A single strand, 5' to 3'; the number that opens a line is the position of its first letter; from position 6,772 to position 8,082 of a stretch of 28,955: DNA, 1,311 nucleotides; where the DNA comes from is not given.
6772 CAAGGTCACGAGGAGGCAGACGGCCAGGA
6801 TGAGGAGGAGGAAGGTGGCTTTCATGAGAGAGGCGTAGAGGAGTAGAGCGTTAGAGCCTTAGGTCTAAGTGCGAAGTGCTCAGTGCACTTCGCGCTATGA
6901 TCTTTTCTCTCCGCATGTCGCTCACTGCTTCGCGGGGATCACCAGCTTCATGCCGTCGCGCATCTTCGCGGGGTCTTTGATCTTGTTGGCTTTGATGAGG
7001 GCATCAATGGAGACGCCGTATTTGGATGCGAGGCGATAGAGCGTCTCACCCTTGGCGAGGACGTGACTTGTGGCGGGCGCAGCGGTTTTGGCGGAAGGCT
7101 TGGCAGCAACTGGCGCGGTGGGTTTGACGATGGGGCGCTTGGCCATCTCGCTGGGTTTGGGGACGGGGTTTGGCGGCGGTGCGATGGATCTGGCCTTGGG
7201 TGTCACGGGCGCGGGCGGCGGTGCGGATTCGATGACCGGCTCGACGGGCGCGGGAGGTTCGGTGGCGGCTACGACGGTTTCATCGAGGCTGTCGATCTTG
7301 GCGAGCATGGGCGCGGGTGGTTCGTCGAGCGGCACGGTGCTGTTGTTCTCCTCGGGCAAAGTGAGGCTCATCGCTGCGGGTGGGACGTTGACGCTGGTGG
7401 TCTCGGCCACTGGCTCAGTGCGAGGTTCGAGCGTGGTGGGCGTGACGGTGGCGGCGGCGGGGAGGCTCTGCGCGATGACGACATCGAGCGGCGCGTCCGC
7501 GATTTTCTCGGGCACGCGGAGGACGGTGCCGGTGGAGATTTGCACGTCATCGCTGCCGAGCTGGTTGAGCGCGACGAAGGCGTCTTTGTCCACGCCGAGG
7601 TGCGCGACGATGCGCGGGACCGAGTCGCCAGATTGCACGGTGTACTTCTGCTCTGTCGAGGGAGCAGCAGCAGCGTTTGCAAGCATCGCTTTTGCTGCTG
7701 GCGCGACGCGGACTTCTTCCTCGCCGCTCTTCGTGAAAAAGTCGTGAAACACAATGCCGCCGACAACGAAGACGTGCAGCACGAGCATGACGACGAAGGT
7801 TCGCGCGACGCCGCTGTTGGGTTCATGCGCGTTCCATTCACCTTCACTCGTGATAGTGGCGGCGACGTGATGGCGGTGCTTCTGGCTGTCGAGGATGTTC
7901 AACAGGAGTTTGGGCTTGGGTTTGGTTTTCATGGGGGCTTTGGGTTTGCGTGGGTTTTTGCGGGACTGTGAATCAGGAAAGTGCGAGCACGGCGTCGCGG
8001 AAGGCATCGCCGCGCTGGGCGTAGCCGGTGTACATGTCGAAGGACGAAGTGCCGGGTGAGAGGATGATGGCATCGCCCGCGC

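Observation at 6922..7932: Proline-rich bitopic double-LysM protein inserted between murD and ftsW: a candidate FtsN/DipM-like divisome component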

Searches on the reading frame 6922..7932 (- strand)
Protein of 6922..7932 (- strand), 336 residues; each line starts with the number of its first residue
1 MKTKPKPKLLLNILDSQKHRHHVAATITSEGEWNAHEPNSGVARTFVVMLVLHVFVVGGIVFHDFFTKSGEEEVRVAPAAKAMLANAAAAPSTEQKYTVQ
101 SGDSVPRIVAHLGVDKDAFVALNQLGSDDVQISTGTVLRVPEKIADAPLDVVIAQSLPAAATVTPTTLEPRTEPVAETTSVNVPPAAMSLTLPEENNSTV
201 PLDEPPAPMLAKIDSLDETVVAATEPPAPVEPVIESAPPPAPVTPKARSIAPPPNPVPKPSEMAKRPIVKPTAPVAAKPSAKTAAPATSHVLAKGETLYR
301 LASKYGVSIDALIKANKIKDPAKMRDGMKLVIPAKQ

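Call 4: search_protein_families(library=pfam, proteins=[window:6922-7932:-], max_evalue=0.01)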
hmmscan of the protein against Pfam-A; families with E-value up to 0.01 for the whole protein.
window:6922-7932:- (336 aa): 3 families
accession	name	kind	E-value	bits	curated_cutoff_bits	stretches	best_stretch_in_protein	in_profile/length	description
PF01476.26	LysM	-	5.3e-19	68.3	20.9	2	291-333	2-43/43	LysM domain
PF23473.1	LysM3_LYK4_5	-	9.7e-06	26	29.3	0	97-141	5-47/48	LYK4/5 LysM3 domain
PF23446.1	LysM1_NFP_LYK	-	0.0043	18.3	36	0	104-141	17-54/60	NFP/LYK LysM1 domain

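Call 6: search_protein_families(library=ncbifam, proteins=[window:6922-7932:-], max_evalue=0.001)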
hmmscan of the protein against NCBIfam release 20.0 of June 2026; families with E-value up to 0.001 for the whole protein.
window:6922-7932:- (336 aa): 12 families
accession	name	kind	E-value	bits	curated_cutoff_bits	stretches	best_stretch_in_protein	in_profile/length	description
TIGR02899.1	spore_safA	subfamily_domain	2.3e-12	46.6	67.85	1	293-334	2-44/44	SafA/ExsA family spore coat assembly protein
NF042931.1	SAG1386_EF1546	equivalog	1.4e-09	38.3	80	0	278-319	100-141/158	SAG1386/EF1546 family surface-associated protein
NF041208.1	celldiv_DipM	equivalog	1e-08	34.8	740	1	255-334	153-229/419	cell division endopeptidase DipM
NF047755.1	LIC_10271_M23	exception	1.1e-07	31.9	180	1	281-334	18-71/207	LIC_10271 family cell wall hydrolase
NF008050.0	PRK10783.1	equivalog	4e-07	28.7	508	0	84-141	333-388/457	murein transglycosylase D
NF004974.0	PRK06347.1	equivalog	6.3e-07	28.8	701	0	272-332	464-523/592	1,4-beta-N-acetylmuramoylhydrolase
NF040883.1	amid_act_ActS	equivalog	6.9e-06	25.5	375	0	284-332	30-78/242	amidase activator ActS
NF052398.1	Agg_Promo_Fact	equivalog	5.2e-05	23.5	170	0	284-335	25-76/202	aggregation-promoting factor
NF050804.1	CellDivDipMCaul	equivalog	5.3e-05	22.2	900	0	284-334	305-355/634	cell division endopeptidase DipM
NF010723.1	PRK14125.1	equivalog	8.7e-05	22.4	60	0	288-335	33-87/87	cell division suppressor protein YneA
NF008399.0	PRK11198.1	equivalog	0.00019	21.9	134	0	282-335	89-148/149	peptidoglycan-binding protein LysM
NF010495.0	PRK13914.1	equivalog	0.0002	20.5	647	0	271-330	10-69/481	invasion associated endopeptidase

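Call 7: find_homologous_proteins(query=window:6922-7932:-)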
Query window:6922-7932:- (336 aa): 179 proteins with E <= 0.001 among 8000 candidates; the best 120 are listed.
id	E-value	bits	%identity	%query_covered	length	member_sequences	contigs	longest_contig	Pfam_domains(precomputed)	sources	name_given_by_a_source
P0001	7.8e-207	704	100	100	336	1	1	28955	PF01476.27,PF23473.2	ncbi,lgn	-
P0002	5.2e-73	264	45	98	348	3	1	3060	PF23446.2,PF01476.27,PF23473.2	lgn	-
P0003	7.7e-66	241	43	98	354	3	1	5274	PF01476.27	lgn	-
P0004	3.1e-61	226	42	99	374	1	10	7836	PF23446.2,PF01476.27,PF23473.2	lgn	-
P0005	7.9e-61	224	40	99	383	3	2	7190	PF01476.27,PF23473.2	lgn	-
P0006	5.8e-60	221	40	99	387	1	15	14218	PF23446.2,PF01476.27,PF23473.2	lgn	-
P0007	1.1e-59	221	44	98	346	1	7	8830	PF01476.27,PF23473.2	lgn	-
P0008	3.4e-58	216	41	98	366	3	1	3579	PF01476.27,PF23473.2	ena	-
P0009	5.9e-58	215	43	99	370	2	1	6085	PF01476.27,PF23473.2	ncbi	-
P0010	1.2e-57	214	44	98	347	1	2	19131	PF01476.27,PF23473.2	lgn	-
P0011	2.6e-57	213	45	46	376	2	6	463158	PF23446.2,PF01476.27,PF23473.2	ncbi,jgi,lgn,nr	ncbi:MAG: LysM peptidoglycan-binding domain-containing protein [Verrucomicrobiaceae bacterium]|nr:Ly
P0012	9.5e-56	208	43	99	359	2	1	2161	PF01476.27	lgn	-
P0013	8.4e-55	205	39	98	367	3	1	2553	PF01476.27,PF23473.2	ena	-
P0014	5.0e-52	195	40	99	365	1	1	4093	PF01476.27,PF23473.2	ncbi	-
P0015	1.4e-47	181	64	24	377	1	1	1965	PF01476.27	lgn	-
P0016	5.1e-46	176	38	96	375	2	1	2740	PF01476.27,PF23473.2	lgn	-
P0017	8.3e-46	175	39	96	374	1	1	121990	PF01476.27,PF23473.2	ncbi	ncbi:MAG: LysM peptidoglycan-binding domain-containing protein [Prosthecobacter sp.]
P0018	2.5e-45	173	37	96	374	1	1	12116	PF01476.27,PF23473.2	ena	-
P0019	4.6e-45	173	39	97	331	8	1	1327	PF01476.27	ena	-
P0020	6.3e-45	172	41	97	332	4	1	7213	PF01476.27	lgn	-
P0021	8.2e-45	172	38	96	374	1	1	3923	PF01476.27,PF23473.2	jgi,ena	jgi:LysM repeat protein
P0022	1.7e-44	171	38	96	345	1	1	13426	PF01476.27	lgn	-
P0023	3.3e-44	170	36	96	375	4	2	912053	PF01476.27,PF23473.2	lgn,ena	-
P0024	1.6e-43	167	36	96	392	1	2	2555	PF01476.27,PF23473.2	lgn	-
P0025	4.1e-43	166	38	96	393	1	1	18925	PF01476.27,PF23473.2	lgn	-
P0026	5.4e-43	166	38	97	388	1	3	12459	PF23446.2,PF01476.27,PF23473.2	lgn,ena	-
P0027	6.1e-43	166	39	95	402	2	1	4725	PF01476.27,PF23473.2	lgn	-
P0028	6.5e-43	165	37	97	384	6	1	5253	PF01476.27,PF23473.2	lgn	-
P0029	6.8e-43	165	62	24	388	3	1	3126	PF01476.27,PF23473.2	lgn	-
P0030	1.2e-42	165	38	100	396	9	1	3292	PF01476.27,PF23473.2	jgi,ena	jgi:LysM repeat protein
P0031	1.5e-42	164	35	96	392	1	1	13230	PF01476.27,PF23473.2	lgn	-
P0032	2.0e-42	164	38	100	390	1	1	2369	PF01476.27,PF23473.2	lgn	-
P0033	2.9e-42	163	38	100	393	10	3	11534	PF01476.27,PF23473.2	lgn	-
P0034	3.5e-42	163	38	96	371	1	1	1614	PF01476.27,PF23473.2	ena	-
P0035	5.4e-42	162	37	100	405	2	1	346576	PF01476.27,PF23473.2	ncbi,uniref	ncbi:LysM peptidoglycan-binding domain-containing protein [Prosthecobacter sp.]|uniref:LysM peptidog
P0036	9.1e-42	162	53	24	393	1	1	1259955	PF23446.2,PF01476.27,PF23473.2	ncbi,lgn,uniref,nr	ncbi:LysM peptidoglycan-binding domain-containing protein [Prosthecobacter sp.]|uniref:LysM peptidog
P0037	9.2e-42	162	38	100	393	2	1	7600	PF01476.27,PF23473.2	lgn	-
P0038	1.1e-41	161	52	24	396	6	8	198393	PF01476.27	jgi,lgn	-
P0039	1.3e-41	161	38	100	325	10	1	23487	PF01476.27,PF23473.2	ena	-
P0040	1.4e-41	161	38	96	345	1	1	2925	PF01476.27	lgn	-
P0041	1.5e-41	161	36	96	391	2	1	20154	PF01476.27,PF23473.2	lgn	-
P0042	1.5e-41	161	36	97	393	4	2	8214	PF01476.27,PF23473.2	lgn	-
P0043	1.6e-41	161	36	96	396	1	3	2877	PF01476.27,PF23473.2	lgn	-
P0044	2.0e-41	161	37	96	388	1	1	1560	PF01476.27,PF23473.2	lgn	-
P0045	2.3e-41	160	38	100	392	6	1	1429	PF01476.27,PF23473.2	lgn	-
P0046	2.4e-41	160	41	45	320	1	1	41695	PF01476.27,PF23473.2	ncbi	-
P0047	2.6e-41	160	36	96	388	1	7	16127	PF23446.2,PF01476.27,PF23473.2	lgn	-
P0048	2.8e-41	160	32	100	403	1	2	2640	PF01476.27,PF23473.2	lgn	-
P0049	3.3e-41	160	38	97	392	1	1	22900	PF23446.2,PF01476.27,PF23473.2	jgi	jgi:LysM repeat protein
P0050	3.7e-41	160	39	100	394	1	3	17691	PF01476.27,PF23473.2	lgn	-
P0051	5.7e-41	159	40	100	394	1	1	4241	PF01476.27,PF23473.2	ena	-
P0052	6.8e-41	159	34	58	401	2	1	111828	PF01476.27,PF23473.2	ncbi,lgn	-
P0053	7.4e-41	159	39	100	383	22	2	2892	PF01476.27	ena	-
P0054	8.4e-41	159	36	100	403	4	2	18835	PF23446.2,PF01476.27,PF23473.2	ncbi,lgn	-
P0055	1.0e-40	158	40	100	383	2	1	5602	PF01476.27,PF23473.2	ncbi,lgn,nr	ncbi:MAG: LysM peptidoglycan-binding domain-containing protein [Prosthecobacter sp.]|nr:LysM peptido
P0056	1.1e-40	158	38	100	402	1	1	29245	PF23446.2,PF01476.27,PF23473.2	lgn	-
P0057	1.5e-40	158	37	99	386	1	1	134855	PF01476.27,PF23473.2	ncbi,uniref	ncbi:MAG: LysM peptidoglycan-binding domain-containing protein [Prosthecobacter sp.]|uniref:LysM pep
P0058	1.6e-40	158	39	97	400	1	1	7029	PF01476.27,PF23473.2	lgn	-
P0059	1.7e-40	158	40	100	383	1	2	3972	PF01476.27,PF23473.2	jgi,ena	-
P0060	1.7e-40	158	42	51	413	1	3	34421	PF01476.27,PF23473.2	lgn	-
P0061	2.4e-40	157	35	97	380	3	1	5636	PF01476.27,PF23473.2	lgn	-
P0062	2.9e-40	157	42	42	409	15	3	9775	PF01476.27,PF23473.2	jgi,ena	-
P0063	3.2e-40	157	38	100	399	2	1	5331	PF01476.27,PF23473.2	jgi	jgi:LysM repeat protein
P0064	3.5e-40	156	37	100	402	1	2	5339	PF01476.27,PF23473.2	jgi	jgi:LysM repeat protein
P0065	3.6e-40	156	60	24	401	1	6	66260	PF01476.27,PF23473.2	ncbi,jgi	jgi:LysM repeat protein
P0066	4.5e-40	156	59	24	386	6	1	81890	PF01476.27,PF23473.2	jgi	jgi:LysM repeat protein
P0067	4.5e-40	156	39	100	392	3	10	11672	PF01476.27,PF23473.2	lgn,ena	-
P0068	4.6e-40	156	36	100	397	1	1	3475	PF01476.27,PF23473.2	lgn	-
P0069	5.4e-40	156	37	100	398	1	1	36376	PF01476.27,PF23473.2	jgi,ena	-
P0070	6.8e-40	156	35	50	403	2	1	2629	PF01476.27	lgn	-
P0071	6.8e-40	156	37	100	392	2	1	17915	PF01476.27,PF23473.2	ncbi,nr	ncbi:MAG: LysM peptidoglycan-binding domain-containing protein [Verrucomicrobia bacterium]|nr:LysM p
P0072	7.9e-40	155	38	100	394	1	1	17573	PF01476.27,PF23473.2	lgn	-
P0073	8.6e-40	155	36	100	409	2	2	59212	PF23446.2,PF01476.27,PF23473.2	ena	-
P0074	9.0e-40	155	38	100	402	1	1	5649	PF01476.27,PF23473.2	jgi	jgi:LysM repeat protein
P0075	9.3e-40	155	37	100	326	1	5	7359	PF01476.27,PF23473.2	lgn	-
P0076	1.1e-39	155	37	100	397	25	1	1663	PF01476.27,PF23473.2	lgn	-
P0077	1.2e-39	155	37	100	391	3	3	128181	PF01476.27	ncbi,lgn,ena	-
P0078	1.8e-39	154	42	51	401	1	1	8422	PF01476.27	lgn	-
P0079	1.9e-39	154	39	98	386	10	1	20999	PF01476.27,PF23473.2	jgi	jgi:LysM repeat protein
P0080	2.0e-39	154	37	100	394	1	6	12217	PF01476.27,PF23473.2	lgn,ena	-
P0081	2.1e-39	154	37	51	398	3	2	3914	PF23446.2,PF01476.27,PF23473.2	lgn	-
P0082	2.2e-39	154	38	97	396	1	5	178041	PF01476.27,PF23473.2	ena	-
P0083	2.2e-39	154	40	46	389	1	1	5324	PF01476.27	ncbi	-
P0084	2.4e-39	154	40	100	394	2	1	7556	PF01476.27,PF23473.2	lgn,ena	-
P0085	3.5e-39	153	37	100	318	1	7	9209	PF01476.27,PF23473.2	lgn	-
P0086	4.0e-39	153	35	96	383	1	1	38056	PF01476.27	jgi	-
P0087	4.0e-39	153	40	51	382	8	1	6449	PF01476.27,PF23473.2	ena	-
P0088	4.2e-39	153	37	100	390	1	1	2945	PF01476.27,PF23473.2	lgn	-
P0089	4.7e-39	153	36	96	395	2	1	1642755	PF23446.2,PF01476.27,PF23473.2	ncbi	ncbi:MAG: LysM peptidoglycan-binding domain-containing protein [Verrucomicrobiaceae bacterium]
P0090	4.9e-39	153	38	51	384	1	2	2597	PF01476.27,PF23473.2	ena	-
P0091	5.4e-39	153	37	100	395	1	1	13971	PF23446.2,PF01476.27,PF23473.2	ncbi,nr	ncbi:MAG: hypothetical protein B7Z37_17925 [Verrucomicrobia bacterium 12-59-8]|nr:MAG: hypothetical 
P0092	5.8e-39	152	36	97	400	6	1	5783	PF23446.2,PF01476.27,PF23473.2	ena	-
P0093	6.1e-39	152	36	100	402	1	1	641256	PF01476.27,PF23473.2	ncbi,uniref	ncbi:LysM peptidoglycan-binding domain-containing protein [Prosthecobacter sp.]|uniref:LysM peptidog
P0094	6.2e-39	152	37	100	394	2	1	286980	PF01476.27,PF23473.2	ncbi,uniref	ncbi:LysM peptidoglycan-binding domain-containing protein [Prosthecobacter sp.]|uniref:LysM peptidog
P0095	6.2e-39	152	37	98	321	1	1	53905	PF01476.27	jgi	jgi:LysM repeat protein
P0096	6.3e-39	152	37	97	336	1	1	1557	PF01476.27,PF23473.2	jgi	jgi:LysM repeat protein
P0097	7.1e-39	152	38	46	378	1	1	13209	PF01476.27,PF23473.2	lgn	-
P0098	7.1e-39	152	38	51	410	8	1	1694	PF23446.2,PF01476.27,PF23473.2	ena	-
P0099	7.6e-39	152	37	98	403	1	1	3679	PF01476.27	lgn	-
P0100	7.6e-39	152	37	96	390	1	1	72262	PF01476.27,PF23473.2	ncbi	ncbi:MAG: LysM peptidoglycan-binding domain-containing protein [Prosthecobacter sp.]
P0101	8.2e-39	152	39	96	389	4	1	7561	PF01476.27,PF23473.2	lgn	-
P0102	8.6e-39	152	38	100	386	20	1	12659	PF01476.27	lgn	-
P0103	9.2e-39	152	36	100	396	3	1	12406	PF01476.27,PF23473.2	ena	-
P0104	1.0e-38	152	37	96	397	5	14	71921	PF23446.2,PF01476.27,PF23473.2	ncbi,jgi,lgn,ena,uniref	ncbi:LysM peptidoglycan-binding domain-containing protein [Prosthecobacter sp.]|jgi:LysM repeat prot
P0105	1.0e-38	152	37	100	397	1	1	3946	PF01476.27,PF23473.2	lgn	-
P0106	1.1e-38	152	60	24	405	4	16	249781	PF01476.27,PF23473.2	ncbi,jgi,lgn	jgi:LysM repeat protein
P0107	1.6e-38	151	37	100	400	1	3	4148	PF01476.27,PF23473.2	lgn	-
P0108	1.9e-38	151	41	51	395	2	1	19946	PF01476.27,PF23473.2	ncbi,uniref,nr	ncbi:LysM peptidoglycan-binding domain-containing protein [Prosthecobacter sp.]|uniref:LysM peptidog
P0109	1.9e-38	151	36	100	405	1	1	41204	PF01476.27,PF23473.2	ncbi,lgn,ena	-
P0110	2.1e-38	151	36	100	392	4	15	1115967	PF01476.27,PF23473.2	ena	-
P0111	2.3e-38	151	35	96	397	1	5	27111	PF01476.27,PF23473.2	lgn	-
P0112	2.6e-38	150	35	96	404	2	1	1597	PF01476.27,PF23473.2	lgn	-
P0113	3.8e-38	150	37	100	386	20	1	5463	PF01476.27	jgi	-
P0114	4.1e-38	150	34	60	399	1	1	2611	PF01476.27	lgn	-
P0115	4.2e-38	150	42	51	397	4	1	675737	PF01476.27,PF23473.2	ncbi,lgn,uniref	ncbi:LysM peptidoglycan-binding domain-containing protein [Prosthecobacter fluviatilis]|uniref:LysM 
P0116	4.5e-38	150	36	100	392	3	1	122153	PF01476.27,PF23473.2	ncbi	ncbi:LysM peptidoglycan-binding domain-containing protein [Prosthecobacter sp.]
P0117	5.6e-38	149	35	100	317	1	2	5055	PF23446.2,PF01476.27,PF23473.2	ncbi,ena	-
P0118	6.0e-38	149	42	98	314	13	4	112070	PF01476.27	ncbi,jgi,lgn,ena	jgi:LysM repeat protein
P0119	6.4e-38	149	41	50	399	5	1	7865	PF23446.2,PF01476.27,PF23473.2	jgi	-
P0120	7.0e-38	149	38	48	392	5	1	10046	PF01476.27,PF23473.2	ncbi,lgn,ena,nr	ncbi:MAG TPA: LysM peptidoglycan-binding domain-containing protein [Prosthecobacter sp.]|nr:LysM pep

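Call 9: find_encoding_contigs(protein=P0036, flank=6000, max_places=2)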
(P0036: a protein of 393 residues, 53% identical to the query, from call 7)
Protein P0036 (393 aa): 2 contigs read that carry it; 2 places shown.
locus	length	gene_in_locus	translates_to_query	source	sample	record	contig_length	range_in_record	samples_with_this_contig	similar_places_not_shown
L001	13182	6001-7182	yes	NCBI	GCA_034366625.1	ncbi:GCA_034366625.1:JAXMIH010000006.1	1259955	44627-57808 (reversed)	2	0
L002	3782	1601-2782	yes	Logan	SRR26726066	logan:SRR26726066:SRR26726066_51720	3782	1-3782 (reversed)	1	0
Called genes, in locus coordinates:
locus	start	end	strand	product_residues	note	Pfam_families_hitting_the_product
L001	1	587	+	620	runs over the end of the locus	PF03717:PBP_dimer, PF00905:Transpeptidase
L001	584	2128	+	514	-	PF01225:Mur_ligase, PF08245:Mur_ligase_M, PF02875:Mur_ligase_C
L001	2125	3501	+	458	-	PF01225:Mur_ligase (weak), PF08245:Mur_ligase_M, PF02875:Mur_ligase_C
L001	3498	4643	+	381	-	PF10555:MraY_sig1 (weak), PF00953:Glycos_transf_4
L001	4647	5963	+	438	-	PF08245:Mur_ligase_M, PF02875:Mur_ligase_C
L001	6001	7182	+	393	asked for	PF01476:LysM (weak), PF23446:LysM1_NFP_LYK (faint), PF23473:LysM3_LYK4_5 (faint), PF01476:LysM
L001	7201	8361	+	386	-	PF01098:FTSW_RODA_SPOVE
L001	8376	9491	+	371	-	PF03033:Glyco_transf_28, PF04101:Glyco_tran_28_C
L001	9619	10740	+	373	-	PF00248:Aldo_ket_red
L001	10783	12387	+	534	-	PF00890:FAD_binding_2, PF02910:Succ_DH_flav_C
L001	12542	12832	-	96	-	-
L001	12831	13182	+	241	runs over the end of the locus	-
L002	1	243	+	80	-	?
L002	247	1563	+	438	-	PF08245:Mur_ligase_M, PF02875:Mur_ligase_C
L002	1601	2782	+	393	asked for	PF01476:LysM (weak), PF23446:LysM1_NFP_LYK (faint), PF23473:LysM3_LYK4_5 (faint), PF01476:LysM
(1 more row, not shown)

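Call 10: find_encoding_contigs(protein=P0011, flank=6000, max_places=2)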
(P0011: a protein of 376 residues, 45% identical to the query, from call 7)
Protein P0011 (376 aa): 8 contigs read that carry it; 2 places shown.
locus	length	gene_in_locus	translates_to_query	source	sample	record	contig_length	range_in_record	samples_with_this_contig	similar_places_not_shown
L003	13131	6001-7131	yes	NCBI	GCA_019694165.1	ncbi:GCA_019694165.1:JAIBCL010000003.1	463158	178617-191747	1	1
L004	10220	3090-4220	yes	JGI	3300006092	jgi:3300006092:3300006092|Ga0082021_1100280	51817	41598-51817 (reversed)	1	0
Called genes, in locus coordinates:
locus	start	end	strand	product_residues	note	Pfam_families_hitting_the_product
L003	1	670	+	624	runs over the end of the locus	PF03717:PBP_dimer, PF00905:Transpeptidase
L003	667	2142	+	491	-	PF01225:Mur_ligase, PF08245:Mur_ligase_M, PF02875:Mur_ligase_C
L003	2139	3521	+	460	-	PF01225:Mur_ligase (weak), PF08245:Mur_ligase_M, PF02875:Mur_ligase_C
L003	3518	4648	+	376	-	PF10555:MraY_sig1 (weak), PF00953:Glycos_transf_4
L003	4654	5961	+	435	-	PF08245:Mur_ligase_M, PF02875:Mur_ligase_C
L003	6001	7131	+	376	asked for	PF23446:LysM1_NFP_LYK (faint), PF01476:LysM (weak), PF23473:LysM3_LYK4_5 (faint), PF01476:LysM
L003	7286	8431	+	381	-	PF01098:FTSW_RODA_SPOVE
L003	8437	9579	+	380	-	PF03033:Glyco_transf_28, PF13579:Glyco_trans_4_4 (faint), PF04101:Glyco_tran_28_C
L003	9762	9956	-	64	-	PF19451:DUF5989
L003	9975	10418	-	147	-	-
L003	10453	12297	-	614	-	PF02543:Carbam_trans_N, PF16861:Carbam_trans_C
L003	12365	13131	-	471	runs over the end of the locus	PF13472:Lipase_GDSL_2 (weak)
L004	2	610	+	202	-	?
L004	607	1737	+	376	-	PF10555:MraY_sig1 (weak), PF00953:Glycos_transf_4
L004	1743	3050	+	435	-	PF08245:Mur_ligase_M, PF02875:Mur_ligase_C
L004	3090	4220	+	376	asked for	PF23446:LysM1_NFP_LYK (faint), PF01476:LysM (weak), PF23473:LysM3_LYK4_5 (faint), PF01476:LysM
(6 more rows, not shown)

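Call 13: find_related_loci(query=A1, collection=genome_contigs, flank=4000)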
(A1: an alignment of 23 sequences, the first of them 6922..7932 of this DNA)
Query A1 (336 aa) in genome_contigs; peptide patterns used: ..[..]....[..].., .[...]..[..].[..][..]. (x = any residue, [..] = any of these).
170 stretches matched a pattern; 65 encode a relative of the query (tblastn E <= 1e-3); 65 distinct loci.
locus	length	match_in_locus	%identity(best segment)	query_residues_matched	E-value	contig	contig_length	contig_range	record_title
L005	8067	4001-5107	43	4-335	5e-60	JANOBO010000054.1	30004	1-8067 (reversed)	MAG: Verrucomicrobiaceae bacterium isolate VAR_18_concoct_94_sub VAR_18_k141_1796248, whole genome shotgun sequence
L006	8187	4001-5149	39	1-335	1e-58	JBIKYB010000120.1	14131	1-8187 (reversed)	MAG: Prosthecobacter sp. isolate ME2015-10-10_3300044731_group6_bin110 Rohwer_bin2784_scaffold_3466_c1, whole genome sho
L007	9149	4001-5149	40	1-335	8e-59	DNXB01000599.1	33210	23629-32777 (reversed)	MAG TPA_asm: Verrucomicrobiales bacterium isolate UBA11399 contig_118535, whole genome shotgun sequence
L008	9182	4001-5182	38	1-335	8e-58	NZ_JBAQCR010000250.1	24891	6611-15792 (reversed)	MAG: Prosthecobacter sp. isolate MFD12010_ilm_asm_bin26 k127_183844, whole genome shotgun sequence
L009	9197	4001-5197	38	1-335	2e-57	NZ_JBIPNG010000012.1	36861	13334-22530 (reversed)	MAG: Prosthecobacter sp. isolate ME2018-04-20_3300034022_group8_bin2 Rohwer_bin2786_scaffold_341_c1, whole genome shotgu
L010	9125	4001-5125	38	8-335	2e-57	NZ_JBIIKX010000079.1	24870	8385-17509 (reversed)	MAG: Prosthecobacter sp. isolate ME2001-11-26pf_3300042887_group1_bin85 Rohwer_bin2772_scaffold_1060_c1, whole genome sh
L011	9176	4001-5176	38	1-335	2e-57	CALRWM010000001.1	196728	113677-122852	MAG: Prosthecobacter debontii isolate JJ-ME9A6-316-5-m2-bin106 genome assembly, contig: JJ-ME9A6-316-C26, whole genome s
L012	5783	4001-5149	39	1-335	2e-57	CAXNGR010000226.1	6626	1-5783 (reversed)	MAG: Verrucomicrobiaceae bacterium isolate MiH-22jul19-108 genome assembly, contig: MiH-22jul19-C27235, whole genome sho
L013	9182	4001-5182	38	1-335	7e-57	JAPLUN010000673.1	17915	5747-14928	MAG: Verrucomicrobia bacterium isolate LacPavin_0920_WC90_MAG_59_8 LacPavin_0920_WC90_scaffold_856266, whole genome shot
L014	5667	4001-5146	36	9-335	5e-57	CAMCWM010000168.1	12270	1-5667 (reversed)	MAG: Akkermansia muciniphila isolate ME-08apr19-96 genome assembly, contig: ME-08apr19-C11123, whole genome shotgun sequ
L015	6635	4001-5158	38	1-335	5e-57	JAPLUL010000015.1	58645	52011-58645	MAG: Verrucomicrobia bacterium isolate LacPavin_0920_WC12_MAG_60_11 LacPavin_0920_WC12_scaffold_630724, whole genome sho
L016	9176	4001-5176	37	1-335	1e-56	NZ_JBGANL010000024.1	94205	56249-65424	MAG: Prosthecobacter sp. isolate MAG_MBR_H10.39 MBRH10-39_opera_contig_1004, whole genome shotgun sequence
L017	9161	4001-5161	36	1-335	4e-56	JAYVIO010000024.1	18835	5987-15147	MAG: Verrucomicrobiales bacterium isolate GL51_DN_metabinner_8 GL51_DN_metabinner_8_23, whole genome shotgun sequence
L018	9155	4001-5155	37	1-333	7e-56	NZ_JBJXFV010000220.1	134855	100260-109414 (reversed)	MAG: Prosthecobacter sp. isolate F1F2.bin.412 k127_9025163, whole genome shotgun sequence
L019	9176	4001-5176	38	1-335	1e-55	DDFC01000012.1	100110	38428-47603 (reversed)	MAG TPA_asm: Verrucomicrobiaceae bacterium UBA1938 UBA1938_contig_1215, whole genome shotgun sequence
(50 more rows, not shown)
